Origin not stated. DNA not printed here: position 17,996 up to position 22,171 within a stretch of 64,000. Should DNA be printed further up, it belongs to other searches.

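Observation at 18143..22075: Single ORF fusing a secreted S8 subtilase to an AmpG/PAT-type MFS permease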

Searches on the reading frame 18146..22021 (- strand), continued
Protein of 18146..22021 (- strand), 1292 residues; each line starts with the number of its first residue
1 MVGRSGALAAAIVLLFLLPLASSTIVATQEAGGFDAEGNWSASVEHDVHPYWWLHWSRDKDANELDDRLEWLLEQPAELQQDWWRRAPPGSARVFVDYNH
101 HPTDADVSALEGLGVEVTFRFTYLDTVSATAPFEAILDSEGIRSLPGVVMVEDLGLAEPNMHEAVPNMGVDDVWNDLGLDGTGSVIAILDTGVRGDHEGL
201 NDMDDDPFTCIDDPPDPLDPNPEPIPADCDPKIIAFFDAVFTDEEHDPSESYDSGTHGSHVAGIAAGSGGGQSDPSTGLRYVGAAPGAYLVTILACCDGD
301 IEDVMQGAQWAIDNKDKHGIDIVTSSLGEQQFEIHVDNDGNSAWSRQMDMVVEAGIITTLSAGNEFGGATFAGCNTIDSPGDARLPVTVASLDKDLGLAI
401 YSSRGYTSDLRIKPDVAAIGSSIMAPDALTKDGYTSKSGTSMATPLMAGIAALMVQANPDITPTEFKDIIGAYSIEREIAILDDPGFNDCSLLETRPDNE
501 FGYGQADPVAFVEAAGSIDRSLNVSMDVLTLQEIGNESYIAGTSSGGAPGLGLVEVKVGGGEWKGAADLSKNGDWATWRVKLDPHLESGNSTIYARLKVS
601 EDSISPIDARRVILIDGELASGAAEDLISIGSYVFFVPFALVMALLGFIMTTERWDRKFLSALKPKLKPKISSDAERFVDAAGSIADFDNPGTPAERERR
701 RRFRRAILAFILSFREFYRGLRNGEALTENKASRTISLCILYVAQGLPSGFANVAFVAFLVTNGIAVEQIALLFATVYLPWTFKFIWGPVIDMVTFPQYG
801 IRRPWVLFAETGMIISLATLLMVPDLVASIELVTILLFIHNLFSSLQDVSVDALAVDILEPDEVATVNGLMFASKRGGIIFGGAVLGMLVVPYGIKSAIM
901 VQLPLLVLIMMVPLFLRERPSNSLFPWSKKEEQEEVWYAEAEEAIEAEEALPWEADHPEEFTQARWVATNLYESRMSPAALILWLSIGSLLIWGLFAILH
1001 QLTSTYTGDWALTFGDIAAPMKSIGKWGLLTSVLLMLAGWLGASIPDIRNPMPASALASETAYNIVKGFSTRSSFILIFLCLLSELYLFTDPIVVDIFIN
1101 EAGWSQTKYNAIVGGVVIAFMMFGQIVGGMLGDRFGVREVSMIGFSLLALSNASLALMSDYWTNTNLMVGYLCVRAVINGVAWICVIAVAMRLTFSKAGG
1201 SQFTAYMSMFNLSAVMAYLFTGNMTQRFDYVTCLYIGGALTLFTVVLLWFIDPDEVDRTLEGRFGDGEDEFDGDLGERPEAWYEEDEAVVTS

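Call 8: find_homologous_proteins(query=window:18146-22021:-, max_evalue=0.00001)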
Query window:18146-22021:- (1292 aa): 850 proteins with E <= 0.00001 among 8000 candidates; the best 120 are listed.
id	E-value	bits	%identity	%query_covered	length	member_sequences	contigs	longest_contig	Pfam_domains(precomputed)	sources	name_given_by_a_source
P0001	0.0e+0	2925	99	100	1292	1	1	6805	PF13000.14,PF00082.28,PF07690.22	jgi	jgi:subtilisin family serine protease/MFS family permease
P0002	0.0e+0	2907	99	100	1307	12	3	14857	PF13000.14,PF00082.28,PF07690.22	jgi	-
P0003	0.0e+0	2658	91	100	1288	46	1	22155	PF13000.14,PF00082.28,PF07690.22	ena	-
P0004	0.0e+0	2613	88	100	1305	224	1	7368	PF13000.14,PF00082.28,PF07690.22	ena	-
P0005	0.0e+0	2604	89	100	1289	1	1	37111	PF13000.14,PF00082.28,PF07690.22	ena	-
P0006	0.0e+0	2583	86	100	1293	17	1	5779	PF13000.14,PF00082.28,PF07690.22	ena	-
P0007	0.0e+0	2544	87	100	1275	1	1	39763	PF13000.14,PF00082.28,PF07690.22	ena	-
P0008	0.0e+0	2542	85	100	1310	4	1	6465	PF13000.14,PF03092.23,PF00082.28,PF07690.22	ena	-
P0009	0.0e+0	2542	86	100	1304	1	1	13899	PF13000.14,PF00082.28,PF07690.22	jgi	-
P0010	0.0e+0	2539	86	100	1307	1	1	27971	PF13000.14,PF00082.28,PF07690.22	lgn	-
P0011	0.0e+0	2538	86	100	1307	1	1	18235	PF13000.14,PF00082.28,PF07690.22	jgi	-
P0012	0.0e+0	2538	86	100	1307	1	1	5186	PF13000.14,PF00082.28,PF07690.22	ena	-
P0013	0.0e+0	2537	86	100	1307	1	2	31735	PF13000.14,PF00082.28,PF07690.22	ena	-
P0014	0.0e+0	2537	86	100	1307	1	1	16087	PF13000.14,PF00082.28,PF07690.22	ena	-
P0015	0.0e+0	2537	86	100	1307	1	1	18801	PF13000.14,PF00082.28,PF07690.22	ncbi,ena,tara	tara:strand:- start:2168 stop:6091 length:3924 start_codon:yes stop_codon:yes gene_type:complete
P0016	0.0e+0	2536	86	100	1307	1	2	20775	PF13000.14,PF00082.28,PF07690.22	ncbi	-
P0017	0.0e+0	2536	86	100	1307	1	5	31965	PF13000.14,PF00082.28,PF07690.22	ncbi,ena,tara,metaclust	tara:strand:- start:968 stop:4891 length:3924 start_codon:yes stop_codon:yes gene_type:complete|meta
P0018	0.0e+0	2536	86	100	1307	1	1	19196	PF13000.14,PF00082.28,PF07690.22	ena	-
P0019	0.0e+0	2536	86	100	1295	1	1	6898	PF13000.14,PF00082.28,PF07690.22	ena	-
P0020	0.0e+0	2535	86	100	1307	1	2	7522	PF13000.14,PF00082.28,PF07690.22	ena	-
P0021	0.0e+0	2528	86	99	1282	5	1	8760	PF13000.14,PF00082.28,PF07690.22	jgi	-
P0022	0.0e+0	2524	85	99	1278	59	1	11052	PF13000.14,PF00082.28,PF07690.22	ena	-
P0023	0.0e+0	2522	85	100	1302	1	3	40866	PF13000.14,PF00082.28,PF07690.22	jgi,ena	-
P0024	0.0e+0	2522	85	100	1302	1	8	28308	PF13000.14,PF00082.28,PF07690.22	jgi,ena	-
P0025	0.0e+0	2521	86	100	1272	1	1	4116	PF13000.14,PF00082.28,PF07690.22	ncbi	-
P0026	0.0e+0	2519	87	99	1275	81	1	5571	PF13000.14,PF00082.28,PF07690.22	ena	-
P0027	0.0e+0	2518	86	100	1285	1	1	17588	PF13000.14,PF00082.28,PF07690.22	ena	-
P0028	0.0e+0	2515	86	100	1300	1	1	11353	PF13000.14,PF00082.28,PF07690.22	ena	-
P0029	0.0e+0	2515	86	100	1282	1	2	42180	PF13000.14,PF00082.28,PF07690.22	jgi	-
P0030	0.0e+0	2514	85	100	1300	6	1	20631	PF13000.14,PF00082.28,PF07690.22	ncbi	-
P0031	0.0e+0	2510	86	100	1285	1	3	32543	PF13000.14,PF00082.28,PF07690.22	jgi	-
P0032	0.0e+0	2508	86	100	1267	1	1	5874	PF13000.14,PF00082.28,PF07690.22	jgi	jgi:subtilisin family serine protease/MFS family permease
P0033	0.0e+0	2507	86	100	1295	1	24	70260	PF13000.14,PF00082.28,PF07690.22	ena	-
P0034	0.0e+0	2498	84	100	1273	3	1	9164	PF13000.14,PF03092.23,PF00082.28,PF07690.22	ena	-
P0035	0.0e+0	2495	85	100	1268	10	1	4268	PF13000.14,PF00082.28,PF07690.22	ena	-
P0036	0.0e+0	2494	85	100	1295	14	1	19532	PF13000.14,PF00082.28,PF07690.22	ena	-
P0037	0.0e+0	2494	85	100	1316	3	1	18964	PF13000.14,PF00082.28,PF07690.22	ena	-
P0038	0.0e+0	2490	85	100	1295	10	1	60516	PF13000.14,PF00082.28,PF07690.22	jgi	-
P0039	0.0e+0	2490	85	100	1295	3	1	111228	PF13000.14,PF00082.28,PF07690.22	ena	-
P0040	0.0e+0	2488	85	100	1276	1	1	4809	PF13000.14,PF00082.28,PF07690.22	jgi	-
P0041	0.0e+0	2487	85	100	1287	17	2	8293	PF13000.14,PF00082.28,PF07690.22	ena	-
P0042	0.0e+0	2487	85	100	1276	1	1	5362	PF13000.14,PF00082.28,PF07690.22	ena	-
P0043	0.0e+0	2477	84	100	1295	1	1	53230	PF13000.14,PF00082.28,PF07690.22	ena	-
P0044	0.0e+0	2476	85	100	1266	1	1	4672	PF13000.14,PF00082.28,PF07690.22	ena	-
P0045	0.0e+0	2474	84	100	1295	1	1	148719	PF13000.14,PF00082.28,PF07690.22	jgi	-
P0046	0.0e+0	2474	84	100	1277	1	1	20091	PF13000.14,PF00082.28,PF07690.22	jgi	-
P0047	0.0e+0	2474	84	100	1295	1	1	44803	PF13000.14,PF00082.28,PF07690.22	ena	-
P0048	0.0e+0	2473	84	100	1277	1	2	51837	PF13000.14,PF00082.28,PF07690.22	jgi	jgi:subtilisin family serine protease/MFS family permease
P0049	0.0e+0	2473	84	100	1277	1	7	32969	PF13000.14,PF00082.28,PF07690.22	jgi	jgi:subtilisin family serine protease/MFS family permease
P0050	0.0e+0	2472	84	100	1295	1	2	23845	PF13000.14,PF00082.28,PF07690.22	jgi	-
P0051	0.0e+0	2472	84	100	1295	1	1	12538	PF13000.14,PF00082.28,PF07690.22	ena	-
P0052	0.0e+0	2469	84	100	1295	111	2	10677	PF13000.14,PF00082.28,PF07690.22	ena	-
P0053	0.0e+0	2460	84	100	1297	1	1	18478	PF13000.14,PF00082.28,PF07690.22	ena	-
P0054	0.0e+0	2458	84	100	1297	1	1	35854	PF13000.14,PF00082.28,PF07690.22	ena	-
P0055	0.0e+0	2457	84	100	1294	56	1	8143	PF13000.14,PF00082.28,PF07690.22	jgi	-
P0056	0.0e+0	2455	86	98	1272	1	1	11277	PF13000.14,PF00082.28,PF07690.22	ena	-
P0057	0.0e+0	2455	83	100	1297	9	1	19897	PF13000.14,PF00082.28,PF07690.22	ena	-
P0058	0.0e+0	2453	85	98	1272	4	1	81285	PF13000.14,PF00082.28,PF07690.22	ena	-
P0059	0.0e+0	2451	83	100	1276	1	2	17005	PF13000.14,PF00082.28,PF07690.22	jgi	jgi:subtilisin family serine protease/MFS family permease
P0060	0.0e+0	2448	82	100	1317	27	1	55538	PF13000.14,PF00082.28,PF07690.22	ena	-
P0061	0.0e+0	2402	83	98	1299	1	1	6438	PF13000.14,PF00082.28,PF07690.22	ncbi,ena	-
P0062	0.0e+0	2371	83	98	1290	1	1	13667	PF13000.14,PF00082.28,PF07690.22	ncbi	-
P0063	0.0e+0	2313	77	100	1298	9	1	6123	PF13000.14,PF00082.28,PF07690.22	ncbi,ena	-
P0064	0.0e+0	2304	85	93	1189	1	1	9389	PF13000.14,PF00082.28,PF07690.22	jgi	jgi:subtilisin family serine protease/MFS family permease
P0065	0.0e+0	2277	87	90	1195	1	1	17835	PF13000.14,PF03092.23,PF00082.28,PF07690.22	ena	-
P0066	0.0e+0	2235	77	100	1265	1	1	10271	PF13000.14,PF00082.28,PF07690.22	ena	-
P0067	0.0e+0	2230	77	100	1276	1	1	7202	PF13000.14,PF00082.28,PF07690.22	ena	-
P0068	0.0e+0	2192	75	100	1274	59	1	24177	PF13000.14,PF03092.23,PF00082.28,PF07690.22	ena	-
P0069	0.0e+0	2190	77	98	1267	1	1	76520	PF13000.14,PF00082.28,PF07690.22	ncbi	-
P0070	0.0e+0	2190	77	98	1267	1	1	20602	PF13000.14,PF00082.28,PF07690.22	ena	-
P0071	0.0e+0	2189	77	98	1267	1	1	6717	PF13000.14,PF00082.28,PF07690.22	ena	-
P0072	0.0e+0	2189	77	98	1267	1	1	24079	PF13000.14,PF00082.28,PF07690.22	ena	-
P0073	0.0e+0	2189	77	98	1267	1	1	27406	PF13000.14,PF00082.28,PF07690.22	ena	-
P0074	0.0e+0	2189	77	98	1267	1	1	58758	PF13000.14,PF00082.28,PF07690.22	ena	-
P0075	0.0e+0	2188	77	98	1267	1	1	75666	PF13000.14,PF00082.28,PF07690.22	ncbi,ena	-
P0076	0.0e+0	2188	77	98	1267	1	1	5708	PF13000.14,PF00082.28,PF07690.22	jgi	-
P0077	0.0e+0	2188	77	98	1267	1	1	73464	PF13000.14,PF00082.28,PF07690.22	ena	-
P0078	0.0e+0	2188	77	98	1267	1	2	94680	PF13000.14,PF00082.28,PF07690.22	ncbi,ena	-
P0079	0.0e+0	2188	77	98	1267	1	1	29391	PF13000.14,PF00082.28,PF07690.22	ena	-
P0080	0.0e+0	2188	77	98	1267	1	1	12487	PF13000.14,PF00082.28,PF07690.22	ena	-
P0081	0.0e+0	2187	77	98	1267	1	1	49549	PF13000.14,PF00082.28,PF07690.22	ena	-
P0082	0.0e+0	2187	77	98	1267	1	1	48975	PF13000.14,PF00082.28,PF07690.22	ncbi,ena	-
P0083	0.0e+0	2187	77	98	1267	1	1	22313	PF13000.14,PF00082.28,PF07690.22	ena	-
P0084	0.0e+0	2187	77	98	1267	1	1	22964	PF13000.14,PF00082.28,PF07690.22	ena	-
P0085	0.0e+0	2187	77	98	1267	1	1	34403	PF13000.14,PF00082.28,PF07690.22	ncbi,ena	-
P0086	0.0e+0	2186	77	98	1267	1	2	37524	PF13000.14,PF00082.28,PF07690.22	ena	-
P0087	0.0e+0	2186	77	98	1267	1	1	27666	PF13000.14,PF00082.28,PF07690.22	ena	-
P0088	0.0e+0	2186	77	98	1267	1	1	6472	PF13000.14,PF00082.28,PF07690.22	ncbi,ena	-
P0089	0.0e+0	2186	77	98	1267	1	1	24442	PF13000.14,PF00082.28,PF07690.22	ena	-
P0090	0.0e+0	2186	77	98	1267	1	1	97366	PF13000.14,PF00082.28,PF07690.22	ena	-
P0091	0.0e+0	2185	77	98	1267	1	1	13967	PF13000.14,PF00082.28,PF07690.22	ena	-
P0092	0.0e+0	2185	77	98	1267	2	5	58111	PF13000.14,PF00082.28,PF07690.22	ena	-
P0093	0.0e+0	2185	77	98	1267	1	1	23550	PF13000.14,PF00082.28,PF07690.22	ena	-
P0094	0.0e+0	2185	77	98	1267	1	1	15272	PF13000.14,PF00082.28,PF07690.22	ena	-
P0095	0.0e+0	2185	77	98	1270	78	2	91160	PF13000.14,PF00082.28,PF07690.22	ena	-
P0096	0.0e+0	2185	77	98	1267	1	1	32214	PF13000.14,PF00082.28,PF07690.22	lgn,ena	-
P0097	0.0e+0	2184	77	98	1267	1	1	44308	PF13000.14,PF00082.28,PF07690.22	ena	-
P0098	0.0e+0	2184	77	98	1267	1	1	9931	PF13000.14,PF00082.28,PF07690.22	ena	-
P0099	0.0e+0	2184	77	98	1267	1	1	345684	PF13000.14,PF00082.28,PF07690.22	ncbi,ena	-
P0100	0.0e+0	2184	77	98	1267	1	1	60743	PF13000.14,PF00082.28,PF07690.22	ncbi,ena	-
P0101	0.0e+0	2183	77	98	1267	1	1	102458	PF13000.14,PF00082.28,PF07690.22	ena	-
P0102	0.0e+0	2183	77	98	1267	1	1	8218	PF13000.14,PF00082.28,PF07690.22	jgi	-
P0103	0.0e+0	2183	77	98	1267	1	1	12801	PF13000.14,PF00082.28,PF07690.22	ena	-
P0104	0.0e+0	2183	77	98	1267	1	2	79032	PF13000.14,PF00082.28,PF07690.22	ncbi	-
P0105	0.0e+0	2182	77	98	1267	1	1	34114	PF13000.14,PF00082.28,PF07690.22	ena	-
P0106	0.0e+0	2182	77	98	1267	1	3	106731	PF13000.14,PF00082.28,PF07690.22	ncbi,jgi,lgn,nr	ncbi:MAG: hypothetical protein CXT64_04735 [Methanobacteriota archaeon]|nr:MAG: hypothetical protein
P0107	0.0e+0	2182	77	98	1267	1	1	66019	PF13000.14,PF00082.28,PF07690.22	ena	-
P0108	0.0e+0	2182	77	98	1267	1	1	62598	PF13000.14,PF00082.28,PF07690.22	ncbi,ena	-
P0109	0.0e+0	2181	77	98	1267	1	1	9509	PF13000.14,PF00082.28,PF07690.22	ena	-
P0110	0.0e+0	2181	77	98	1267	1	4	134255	PF13000.14,PF00082.28,PF07690.22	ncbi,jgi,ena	-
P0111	0.0e+0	2181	77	98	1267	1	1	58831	PF13000.14,PF00082.28,PF07690.22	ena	-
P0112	0.0e+0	2181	77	98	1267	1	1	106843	PF13000.14,PF00082.28,PF07690.22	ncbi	-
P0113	0.0e+0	2181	77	98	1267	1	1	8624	PF13000.14,PF00082.28,PF07690.22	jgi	jgi:subtilisin family serine protease/MFS family permease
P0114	0.0e+0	2180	77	98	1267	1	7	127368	PF13000.14,PF00082.28,PF07690.22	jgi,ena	jgi:subtilisin family serine protease/MFS family permease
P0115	0.0e+0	2180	77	98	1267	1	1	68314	PF13000.14,PF00082.28,PF07690.22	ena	-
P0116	0.0e+0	2180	77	98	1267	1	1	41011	PF13000.14,PF00082.28,PF07690.22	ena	-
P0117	0.0e+0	2180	77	98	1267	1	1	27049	PF13000.14,PF00082.28,PF07690.22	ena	-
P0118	0.0e+0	2180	77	98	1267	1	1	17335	PF13000.14,PF00082.28,PF07690.22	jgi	-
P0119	0.0e+0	2180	77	98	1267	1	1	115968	PF13000.14,PF00082.28,PF07690.22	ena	-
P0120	0.0e+0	2180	77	98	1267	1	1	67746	PF13000.14,PF00082.28,PF07690.22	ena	-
